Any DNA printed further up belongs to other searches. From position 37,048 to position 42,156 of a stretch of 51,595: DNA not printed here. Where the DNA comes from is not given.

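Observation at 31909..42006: Eight-gene coupled locus: 3 pseudopilins interleaved with 3 Skp/OmpH-like paralogs, ending in a 1602-aa secreted protein, with no assembly machinery nearby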

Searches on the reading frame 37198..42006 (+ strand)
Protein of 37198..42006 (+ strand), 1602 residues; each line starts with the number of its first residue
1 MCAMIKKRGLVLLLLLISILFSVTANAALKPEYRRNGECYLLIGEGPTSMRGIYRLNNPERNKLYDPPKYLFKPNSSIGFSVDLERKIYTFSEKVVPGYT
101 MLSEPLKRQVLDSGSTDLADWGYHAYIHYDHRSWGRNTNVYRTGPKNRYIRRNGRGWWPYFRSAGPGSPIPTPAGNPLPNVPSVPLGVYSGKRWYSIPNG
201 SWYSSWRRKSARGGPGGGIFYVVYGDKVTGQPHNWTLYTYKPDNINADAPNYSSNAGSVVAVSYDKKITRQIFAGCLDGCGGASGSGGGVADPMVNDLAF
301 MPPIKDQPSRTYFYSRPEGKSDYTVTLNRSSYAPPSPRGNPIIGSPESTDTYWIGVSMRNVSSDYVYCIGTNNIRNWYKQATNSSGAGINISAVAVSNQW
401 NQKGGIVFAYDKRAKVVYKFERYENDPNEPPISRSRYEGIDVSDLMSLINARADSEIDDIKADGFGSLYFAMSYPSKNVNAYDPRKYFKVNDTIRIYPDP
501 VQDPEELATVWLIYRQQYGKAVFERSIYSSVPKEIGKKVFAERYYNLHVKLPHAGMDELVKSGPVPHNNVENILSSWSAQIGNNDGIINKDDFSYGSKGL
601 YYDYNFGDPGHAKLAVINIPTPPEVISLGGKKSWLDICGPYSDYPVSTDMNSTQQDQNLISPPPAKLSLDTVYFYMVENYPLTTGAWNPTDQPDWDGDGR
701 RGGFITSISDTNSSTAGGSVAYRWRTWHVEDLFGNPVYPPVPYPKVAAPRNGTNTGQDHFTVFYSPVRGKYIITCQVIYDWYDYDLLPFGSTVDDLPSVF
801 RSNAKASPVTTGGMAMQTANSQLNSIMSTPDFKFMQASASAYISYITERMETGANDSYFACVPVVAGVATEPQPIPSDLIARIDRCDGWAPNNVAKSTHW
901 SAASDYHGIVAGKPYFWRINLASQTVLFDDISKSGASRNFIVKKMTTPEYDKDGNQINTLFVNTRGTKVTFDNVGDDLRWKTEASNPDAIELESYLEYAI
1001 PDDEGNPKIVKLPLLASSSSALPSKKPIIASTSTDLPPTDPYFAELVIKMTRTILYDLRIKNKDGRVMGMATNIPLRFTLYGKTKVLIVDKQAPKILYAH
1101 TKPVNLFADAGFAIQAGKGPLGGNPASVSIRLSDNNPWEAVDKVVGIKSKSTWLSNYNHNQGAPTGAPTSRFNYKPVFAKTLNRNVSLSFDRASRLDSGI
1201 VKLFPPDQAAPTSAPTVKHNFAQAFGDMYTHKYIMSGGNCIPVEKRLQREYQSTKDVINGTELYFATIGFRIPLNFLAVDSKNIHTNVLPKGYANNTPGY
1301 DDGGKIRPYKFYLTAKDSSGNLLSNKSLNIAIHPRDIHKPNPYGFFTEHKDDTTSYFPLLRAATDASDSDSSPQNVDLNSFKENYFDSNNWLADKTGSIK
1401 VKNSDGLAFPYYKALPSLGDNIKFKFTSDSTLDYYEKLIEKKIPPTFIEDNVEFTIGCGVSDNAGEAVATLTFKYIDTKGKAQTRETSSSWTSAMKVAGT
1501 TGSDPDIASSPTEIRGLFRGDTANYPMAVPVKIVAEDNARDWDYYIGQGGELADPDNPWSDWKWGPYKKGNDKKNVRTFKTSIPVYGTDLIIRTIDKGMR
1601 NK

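Call 5: search_protein_families(library=pfam, proteins=[window:37198-42006:+], max_evalue=1)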
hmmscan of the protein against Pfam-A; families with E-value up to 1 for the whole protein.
window:37198-42006:+ (1602 aa): 0 families

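Call 6: search_protein_families(library=ncbifam, proteins=[window:37198-42006:+], max_evalue=1)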
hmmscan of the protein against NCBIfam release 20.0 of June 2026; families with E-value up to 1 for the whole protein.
window:37198-42006:+ (1602 aa): 0 families

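Call 12: find_homologous_proteins(query=window:37198-42006:+, max_evalue=0.001)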
Query window:37198-42006:+ (1602 aa): 82 proteins with E <= 0.001 among 8000 candidates.
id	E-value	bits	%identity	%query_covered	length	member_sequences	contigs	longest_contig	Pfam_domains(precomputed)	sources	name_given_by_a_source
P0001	0.0e+0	3762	100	100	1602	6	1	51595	-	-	-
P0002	0.0e+0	2591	69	100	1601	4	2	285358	-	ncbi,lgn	-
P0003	0.0e+0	2526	68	99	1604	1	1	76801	-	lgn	-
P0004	0.0e+0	2521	68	98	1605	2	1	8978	-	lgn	-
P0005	0.0e+0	2435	66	99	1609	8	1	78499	-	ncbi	-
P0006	0.0e+0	2415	66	99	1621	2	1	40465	-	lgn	-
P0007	0.0e+0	2309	63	100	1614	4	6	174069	-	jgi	jgi:hypothetical protein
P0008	0.0e+0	2308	63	100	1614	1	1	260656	-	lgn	-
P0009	0.0e+0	2270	62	99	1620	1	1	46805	-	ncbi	ncbi:MAG: hypothetical protein ACQETH_03515 [Candidatus Rifleibacteriota bacterium]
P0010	0.0e+0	2232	62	99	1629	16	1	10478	-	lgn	-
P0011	0.0e+0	1580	49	99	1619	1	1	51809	-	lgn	-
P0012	0.0e+0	1554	49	100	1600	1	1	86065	-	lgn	-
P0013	0.0e+0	1547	48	100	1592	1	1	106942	-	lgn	-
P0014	0.0e+0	1537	48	98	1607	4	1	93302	-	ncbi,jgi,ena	-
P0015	0.0e+0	1534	48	99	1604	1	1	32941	-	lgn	-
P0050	7.5e-269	913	37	99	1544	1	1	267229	-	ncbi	-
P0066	4.1e-204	699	31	100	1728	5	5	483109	-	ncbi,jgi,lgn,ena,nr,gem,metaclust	ncbi:MAG: hypothetical protein GX221_07470 [Candidatus Riflebacteria bacterium]|nr:hypothetical prot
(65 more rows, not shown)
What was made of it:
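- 37198..42006 (+): g8: 1,602-aa Sec-exported, mostly beta, globular protein of a lineage-restricted family with no known domain. 82 full-length homologs at 29-69% identity (call 12).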

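Call 14: find_encoding_contigs(protein=P0066, flank=10000, max_places=2)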
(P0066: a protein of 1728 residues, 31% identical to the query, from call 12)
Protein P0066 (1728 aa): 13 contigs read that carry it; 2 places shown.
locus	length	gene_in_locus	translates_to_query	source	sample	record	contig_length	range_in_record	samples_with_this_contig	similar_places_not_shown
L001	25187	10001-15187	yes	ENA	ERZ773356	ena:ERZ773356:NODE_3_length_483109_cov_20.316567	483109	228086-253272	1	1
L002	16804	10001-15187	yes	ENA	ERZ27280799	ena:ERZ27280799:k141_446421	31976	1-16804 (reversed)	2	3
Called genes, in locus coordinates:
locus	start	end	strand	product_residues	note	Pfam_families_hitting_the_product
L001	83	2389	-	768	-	-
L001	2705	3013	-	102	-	-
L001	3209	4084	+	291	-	-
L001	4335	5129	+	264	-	-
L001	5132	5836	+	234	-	-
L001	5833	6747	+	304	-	-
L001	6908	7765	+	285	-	PF07963:N_methyl (weak)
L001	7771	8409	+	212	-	-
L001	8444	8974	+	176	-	-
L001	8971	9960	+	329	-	-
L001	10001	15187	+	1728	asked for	-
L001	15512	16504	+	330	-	-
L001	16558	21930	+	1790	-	-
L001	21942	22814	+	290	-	PF07963:N_methyl (weak)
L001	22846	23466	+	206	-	-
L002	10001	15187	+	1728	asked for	-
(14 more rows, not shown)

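Call 15: find_encoding_contigs(protein=P0050, flank=10000, max_places=2)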
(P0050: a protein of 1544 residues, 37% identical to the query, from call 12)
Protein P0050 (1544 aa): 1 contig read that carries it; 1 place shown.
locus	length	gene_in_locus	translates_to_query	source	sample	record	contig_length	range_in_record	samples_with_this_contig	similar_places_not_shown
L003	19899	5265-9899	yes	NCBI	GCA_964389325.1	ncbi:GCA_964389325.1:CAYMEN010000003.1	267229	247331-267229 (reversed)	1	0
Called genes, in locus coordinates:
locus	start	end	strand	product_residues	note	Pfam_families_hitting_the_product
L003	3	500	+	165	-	?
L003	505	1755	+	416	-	PF06689:zf-C4_ClpX, PF05496:RuvB_N (faint), PF00004:AAA, PF07724:AAA_2, PF07728:AAA_5 (weak), PF10431:ClpB_D2-small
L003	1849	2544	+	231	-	-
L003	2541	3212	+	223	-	-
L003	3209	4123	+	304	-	-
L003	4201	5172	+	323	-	-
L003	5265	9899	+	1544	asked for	-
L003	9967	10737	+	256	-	PF07963:N_methyl (weak)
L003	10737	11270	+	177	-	-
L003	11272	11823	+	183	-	-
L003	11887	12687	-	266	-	PF01261:AP_endonuc_2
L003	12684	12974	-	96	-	PF03966:Trm112p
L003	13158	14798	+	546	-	-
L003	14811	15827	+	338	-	PF01075:Glyco_transf_9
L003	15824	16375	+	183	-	PF08645:PNK3P, PF00702:Hydrolase, PF13419:HAD_2 (faint), PF13242:Hydrolase_like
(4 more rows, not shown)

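Call 17: find_related_loci(query=A1, collection=genome_contigs, flank=10000)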
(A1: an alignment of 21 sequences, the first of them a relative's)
Query A1 (1602 aa) in genome_contigs; peptide patterns used: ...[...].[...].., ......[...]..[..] (x = any residue, [..] = any of these).
96 stretches matched a pattern; 62 encode a relative of the query (tblastn E <= 1e-3); 60 distinct loci.
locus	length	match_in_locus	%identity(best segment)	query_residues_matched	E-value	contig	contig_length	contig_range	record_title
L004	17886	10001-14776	66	22-1602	0e+0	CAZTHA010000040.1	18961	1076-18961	MAG TPA_asm: uncultured bacterium isolate binchicken_co108_60 genome assembly, contig: NODE_6272_length_18961_cov_5.3184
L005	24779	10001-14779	66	20-1602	0e+0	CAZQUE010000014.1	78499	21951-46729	MAG TPA_asm: uncultured bacterium isolate SRP304446_co1_153 genome assembly, contig: NODE_169_length_78499_cov_13.152249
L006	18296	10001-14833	62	11-1602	0e+0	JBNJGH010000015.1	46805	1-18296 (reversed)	MAG: Candidatus Rifleibacteriota bacterium isolate Y22_45dBSe2.bin.2 NODE_309_length_46805_cov_11.920567, whole genome s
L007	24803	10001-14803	69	4-1602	0e+0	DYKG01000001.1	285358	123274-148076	MAG TPA_asm: Candidatus Methylomirabilis sp. isolate SulCav_AS07-7_4_47_145 SulCav_AS07_7_3_length_285358_cov_88_719926,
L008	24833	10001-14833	48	5-1602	0e+0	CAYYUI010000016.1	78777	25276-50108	MAG TPA_asm: uncultured bacterium isolate SRP192927_co1_848 genome assembly, contig: NODE_315_length_78777_cov_11.405300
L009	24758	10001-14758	49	25-1602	0e+0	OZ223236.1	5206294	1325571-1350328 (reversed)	MAG: Candidatus Ozemobacteraceae bacterium isolate 4ee0fdf2-fbb4-4151-bfa0-813162405533 genome assembly, chromosome: 2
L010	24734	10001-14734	49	28-1602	0e+0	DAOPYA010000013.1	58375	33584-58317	MAG TPA_asm: Candidatus Rifleibacterium sp. isolate AMR_MDS_1326 NODE_399_length_58375_cov_6.725669, whole genome shotgu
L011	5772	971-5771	51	4-1599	0e+0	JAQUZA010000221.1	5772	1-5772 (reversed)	MAG: Candidatus Riflebacteria bacterium isolate STD2_25 NODE_59849_length_5772_cov_3.003543_Sandtown_D2, whole genome sh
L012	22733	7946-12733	48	14-1602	0e+0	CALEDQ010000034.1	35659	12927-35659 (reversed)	MAG TPA_asm: uncultured bacterium isolate SRR3330203_bin.17_CONCOCT_v1.1_MAG genome assembly, contig: ERZ724088.1022, wh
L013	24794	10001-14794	47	14-1602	0e+0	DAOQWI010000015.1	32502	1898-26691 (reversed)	MAG TPA_asm: Candidatus Ozemobacteraceae bacterium isolate AMR_MDS_1066 NODE_1604_length_32502_cov_7.084908, whole genom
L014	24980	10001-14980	40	28-1602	0e+0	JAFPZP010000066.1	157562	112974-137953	MAG: Candidatus Riflebacteria bacterium isolate RGIG1619 Goat_Abomasum.Co__c1661008, whole genome shotgun sequence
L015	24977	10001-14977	39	5-1597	0e+0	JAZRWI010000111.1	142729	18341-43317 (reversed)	MAG: Candidatus Avigastranaerophilus sp. isolate T1900044952_TA20190005.MAGScoT_cleanbin_000022 SGB_3702_k141_1432566, w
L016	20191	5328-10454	40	11-1602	0e+0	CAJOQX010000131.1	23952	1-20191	Candidatus Riflebacteria bacterium isolate Rumen_Coassembly_mag_344 genome assembly, contig: k87_6274124, whole genome s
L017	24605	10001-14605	37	4-1601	0e+0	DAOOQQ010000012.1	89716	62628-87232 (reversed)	MAG TPA_asm: Candidatus Ozemobacteraceae bacterium isolate AMR_MDS_2567 NODE_245_length_89716_cov_8.071804, whole genome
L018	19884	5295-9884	37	10-1600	0e+0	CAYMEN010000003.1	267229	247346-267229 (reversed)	MAG TPA_asm: uncultured bacterium isolate SRP263991_co7_86 genome assembly, contig: NODE_11_length_267229_cov_11.062525,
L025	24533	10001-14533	36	1-1601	0e+0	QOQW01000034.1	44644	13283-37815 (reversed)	MAG: Candidatus Ozemobacter sibiricus isolate BY5 NODE_492, whole genome shotgun sequence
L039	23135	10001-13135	26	8-1163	7e-70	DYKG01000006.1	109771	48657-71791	MAG TPA_asm: Candidatus Methylomirabilis sp. isolate SulCav_AS07-7_4_47_145 SulCav_AS07_7_107_length_109771_cov_88_17610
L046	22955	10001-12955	26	5-1138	1e-67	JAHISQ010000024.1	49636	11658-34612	MAG: Candidatus Riflebacteria bacterium isolate MM_PC_MetaG.mb.182 MM_PC_MetaG.mb.182_k141_245405, whole genome shotgun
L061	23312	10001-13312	24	12-1178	1e-39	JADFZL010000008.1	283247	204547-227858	MAG: Candidatus Riflebacteria bacterium isolate nHGRbin4 nHGR_bin4_NODE_8_length_283247_cov_27.935165, whole genome shot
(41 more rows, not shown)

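Call 18: search_solved_structures(query=A1, max_evalue=10)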
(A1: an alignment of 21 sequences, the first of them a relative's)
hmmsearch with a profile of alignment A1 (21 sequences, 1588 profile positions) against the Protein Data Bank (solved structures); distinct sequences matched with E-value up to 10: 0.
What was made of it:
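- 37198..42006 (+): A profile search against PDB sequences returns nothing at E<=10 (call 18).
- On PilY1 / PilC tip protein (Pfam PF05567 beta-propeller): A profile of 21 homologs against PDB sequences returns nothing at E<=10 (call 18).
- No enzymatic domain is detectable in the giant (calls 5, 6, 18).
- Tried and rejected: No PDB sequence hit with a 21-sequence profile (call 18).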

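Call 33: search_protein_families(library=pfam, proteins=[L039:5100-6356:+, L039:4393-5103:+, L039:3368-3964:+, L039:2553-3305:+, L039:1381-2535:+, L039:14167-14883:+, L039:14967-16022:+, L061:4411-5646:+, L061:2190-3959:+, L061:130-2004:+], max_evalue=0.01)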
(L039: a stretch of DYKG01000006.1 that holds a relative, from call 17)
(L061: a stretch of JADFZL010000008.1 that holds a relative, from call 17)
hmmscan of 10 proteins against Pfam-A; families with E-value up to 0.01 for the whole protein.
L039:5100-6356:+ (418 aa): 2 families
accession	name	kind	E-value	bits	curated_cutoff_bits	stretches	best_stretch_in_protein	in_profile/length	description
PF04055.27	Radical_SAM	-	9e-26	91.5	29.5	1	140-305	2-166/166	Radical SAM superfamily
PF00919.26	UPF0004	-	2.8e-16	59.7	27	1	5-92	1-91/98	Uncharacterized protein family UPF0004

L039:4393-5103:+ (236 aa): 2 families
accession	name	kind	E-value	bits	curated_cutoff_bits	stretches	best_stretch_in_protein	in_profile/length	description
PF04452.19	Methyltrans_RNA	-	2.8e-46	157.6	23.9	1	69-226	4-164/165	RNA methyltransferase domain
PF20260.4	PUA_4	-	1.9e-05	25.1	23.9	1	26-50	11-35/48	RNA methyltransferase PUA domain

L039:3368-3964:+ (198 aa): 1 family
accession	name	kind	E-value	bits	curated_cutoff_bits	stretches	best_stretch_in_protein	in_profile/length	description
PF01558.24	POR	-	3.4e-38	131.9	27.4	1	14-177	1-172/173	Pyruvate ferredoxin/flavodoxin oxidoreductase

L039:2553-3305:+ (250 aa): 1 family
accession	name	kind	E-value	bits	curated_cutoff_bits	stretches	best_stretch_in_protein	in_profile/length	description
PF02775.26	TPP_enzyme_C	-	4.9e-22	78.8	21.9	1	59-209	21-151/151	Thiamine pyrophosphate enzyme, C-terminal TPP binding domain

L039:1381-2535:+ (384 aa): 3 families
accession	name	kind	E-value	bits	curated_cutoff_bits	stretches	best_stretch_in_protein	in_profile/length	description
PF01855.24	POR_N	-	1.9e-49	168.9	27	1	38-209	1-171/231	Pyruvate flavodoxin/ferredoxin oxidoreductase, thiamine diP-bdg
PF17147.9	PFOR_II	-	7.5e-25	87.7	27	1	279-368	1-97/102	Pyruvate:ferredoxin oxidoreductase core domain II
PF02780.25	Transketolase_C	-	1.5e-05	25.3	25.9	1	275-337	6-68/124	Transketolase, C-terminal domain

L039:14167-14883:+ (238 aa): 0 families

L039:14967-16022:+ (351 aa): 0 families

L061:4411-5646:+ (411 aa): 2 families
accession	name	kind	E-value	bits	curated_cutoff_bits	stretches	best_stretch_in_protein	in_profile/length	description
PF06580.19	His_kinase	-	4.1e-24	85.1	25.2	1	219-298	1-81/81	Histidine kinase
PF14501.12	HATPase_c_5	-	0.0086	16.4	22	0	320-408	12-101/102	GHKL domain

L061:2190-3959:+ (589 aa): 0 families

L061:130-2004:+ (624 aa): 2 families
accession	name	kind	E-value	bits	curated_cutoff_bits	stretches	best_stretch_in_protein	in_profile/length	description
PF00263.26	Secretin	-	1e-41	142.8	27.5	1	259-419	1-168/169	Bacterial type II and III secretion system protein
PF03958.22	Secretin_N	-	0.0019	18.8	28.2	1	121-170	6-57/69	Bacterial type II/III secretion system short domain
